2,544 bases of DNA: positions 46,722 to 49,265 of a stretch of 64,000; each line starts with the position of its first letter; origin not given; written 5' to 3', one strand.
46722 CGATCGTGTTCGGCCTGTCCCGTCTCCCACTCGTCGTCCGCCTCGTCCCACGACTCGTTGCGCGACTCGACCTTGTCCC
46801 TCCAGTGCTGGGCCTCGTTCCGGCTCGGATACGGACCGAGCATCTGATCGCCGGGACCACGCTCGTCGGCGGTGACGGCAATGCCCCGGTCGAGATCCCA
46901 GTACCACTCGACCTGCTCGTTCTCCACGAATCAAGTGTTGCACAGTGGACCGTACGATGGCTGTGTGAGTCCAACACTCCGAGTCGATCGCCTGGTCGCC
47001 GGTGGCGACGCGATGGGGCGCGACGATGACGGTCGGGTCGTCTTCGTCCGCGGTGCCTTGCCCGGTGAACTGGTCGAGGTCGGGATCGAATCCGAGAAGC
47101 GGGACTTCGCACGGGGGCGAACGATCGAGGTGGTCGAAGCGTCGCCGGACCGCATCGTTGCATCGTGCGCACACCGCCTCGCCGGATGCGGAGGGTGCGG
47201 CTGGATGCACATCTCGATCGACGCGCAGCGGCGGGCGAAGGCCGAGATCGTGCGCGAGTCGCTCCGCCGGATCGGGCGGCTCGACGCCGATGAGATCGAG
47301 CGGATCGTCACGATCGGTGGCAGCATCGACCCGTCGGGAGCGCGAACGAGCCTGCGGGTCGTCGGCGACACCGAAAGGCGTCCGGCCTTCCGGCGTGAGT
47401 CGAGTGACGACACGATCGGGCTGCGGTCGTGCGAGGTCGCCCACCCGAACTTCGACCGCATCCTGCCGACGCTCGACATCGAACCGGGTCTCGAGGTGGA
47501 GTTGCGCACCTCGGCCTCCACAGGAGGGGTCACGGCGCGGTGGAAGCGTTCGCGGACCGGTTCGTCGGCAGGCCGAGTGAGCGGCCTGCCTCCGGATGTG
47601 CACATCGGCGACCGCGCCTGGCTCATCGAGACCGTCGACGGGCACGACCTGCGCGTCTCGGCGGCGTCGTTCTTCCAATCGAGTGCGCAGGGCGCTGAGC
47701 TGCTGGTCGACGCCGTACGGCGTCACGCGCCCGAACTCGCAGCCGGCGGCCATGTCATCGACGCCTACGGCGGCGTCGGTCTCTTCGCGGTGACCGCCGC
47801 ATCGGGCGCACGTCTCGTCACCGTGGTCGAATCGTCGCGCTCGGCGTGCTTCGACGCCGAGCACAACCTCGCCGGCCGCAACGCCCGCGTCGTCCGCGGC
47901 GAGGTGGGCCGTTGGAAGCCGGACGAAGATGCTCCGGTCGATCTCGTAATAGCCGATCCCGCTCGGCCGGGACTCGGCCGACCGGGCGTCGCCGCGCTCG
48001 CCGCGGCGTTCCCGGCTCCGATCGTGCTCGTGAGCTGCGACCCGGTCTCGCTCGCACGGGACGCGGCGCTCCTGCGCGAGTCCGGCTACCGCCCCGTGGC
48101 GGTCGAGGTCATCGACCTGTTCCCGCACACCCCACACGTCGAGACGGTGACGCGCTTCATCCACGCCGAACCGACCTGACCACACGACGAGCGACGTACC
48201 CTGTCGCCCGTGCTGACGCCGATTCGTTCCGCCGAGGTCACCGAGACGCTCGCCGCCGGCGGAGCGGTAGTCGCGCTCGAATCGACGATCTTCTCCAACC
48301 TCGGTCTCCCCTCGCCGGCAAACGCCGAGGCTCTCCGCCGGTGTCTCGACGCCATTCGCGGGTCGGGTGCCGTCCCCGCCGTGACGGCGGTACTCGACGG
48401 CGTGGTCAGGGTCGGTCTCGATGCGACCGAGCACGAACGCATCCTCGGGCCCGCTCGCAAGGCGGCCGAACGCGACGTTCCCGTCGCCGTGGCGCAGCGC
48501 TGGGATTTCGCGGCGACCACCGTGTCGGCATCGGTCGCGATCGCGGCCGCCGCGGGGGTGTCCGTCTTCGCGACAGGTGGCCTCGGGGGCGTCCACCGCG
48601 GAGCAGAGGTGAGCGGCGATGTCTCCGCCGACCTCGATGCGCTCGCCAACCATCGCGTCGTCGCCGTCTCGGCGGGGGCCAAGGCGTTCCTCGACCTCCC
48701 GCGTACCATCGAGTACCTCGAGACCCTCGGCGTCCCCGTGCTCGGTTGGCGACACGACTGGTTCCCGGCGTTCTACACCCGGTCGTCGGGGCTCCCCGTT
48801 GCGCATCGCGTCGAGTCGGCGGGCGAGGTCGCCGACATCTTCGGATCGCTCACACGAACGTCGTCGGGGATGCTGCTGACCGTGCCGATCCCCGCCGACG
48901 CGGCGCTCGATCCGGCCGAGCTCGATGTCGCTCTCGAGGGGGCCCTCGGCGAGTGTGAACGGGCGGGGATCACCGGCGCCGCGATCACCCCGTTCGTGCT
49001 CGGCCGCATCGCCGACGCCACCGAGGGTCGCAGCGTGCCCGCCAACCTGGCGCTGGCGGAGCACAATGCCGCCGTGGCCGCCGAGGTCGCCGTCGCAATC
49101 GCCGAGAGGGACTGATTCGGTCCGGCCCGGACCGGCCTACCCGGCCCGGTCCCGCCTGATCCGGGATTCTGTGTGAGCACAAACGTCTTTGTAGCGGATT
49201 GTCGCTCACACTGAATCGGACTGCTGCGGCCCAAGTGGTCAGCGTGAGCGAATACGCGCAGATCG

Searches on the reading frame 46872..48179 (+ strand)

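Call 78: search_protein_families(library=pfam, proteins=[window:46872-48179:+], max_evalue=0.00001)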
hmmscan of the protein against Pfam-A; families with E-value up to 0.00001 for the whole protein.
window:46872-48179:+ (435 aa): 1 family
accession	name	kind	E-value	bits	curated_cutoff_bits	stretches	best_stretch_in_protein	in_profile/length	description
PF01938.26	TRAM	-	1.2e-07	31.9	21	1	42-83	16-59/61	TRAM domain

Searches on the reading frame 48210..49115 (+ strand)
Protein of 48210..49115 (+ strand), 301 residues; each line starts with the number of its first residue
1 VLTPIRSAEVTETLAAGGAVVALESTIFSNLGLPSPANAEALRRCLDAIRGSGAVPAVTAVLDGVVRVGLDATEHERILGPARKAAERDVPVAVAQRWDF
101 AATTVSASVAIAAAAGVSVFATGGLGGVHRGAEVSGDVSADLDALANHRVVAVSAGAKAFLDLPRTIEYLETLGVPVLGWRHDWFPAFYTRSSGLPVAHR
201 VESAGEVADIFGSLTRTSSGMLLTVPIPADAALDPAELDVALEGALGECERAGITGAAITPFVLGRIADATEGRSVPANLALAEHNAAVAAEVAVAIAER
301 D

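Call 79: search_protein_families(library=pfam, proteins=[window:48210-49115:+], max_evalue=0.00001)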
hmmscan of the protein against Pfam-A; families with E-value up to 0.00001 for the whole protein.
window:48210-49115:+ (301 aa): 1 family
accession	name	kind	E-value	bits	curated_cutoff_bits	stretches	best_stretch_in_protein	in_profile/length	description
PF04227.17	Indigoidine_A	-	1.1e-96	324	25.2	1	9-296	1-291/291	Indigoidine synthase A like protein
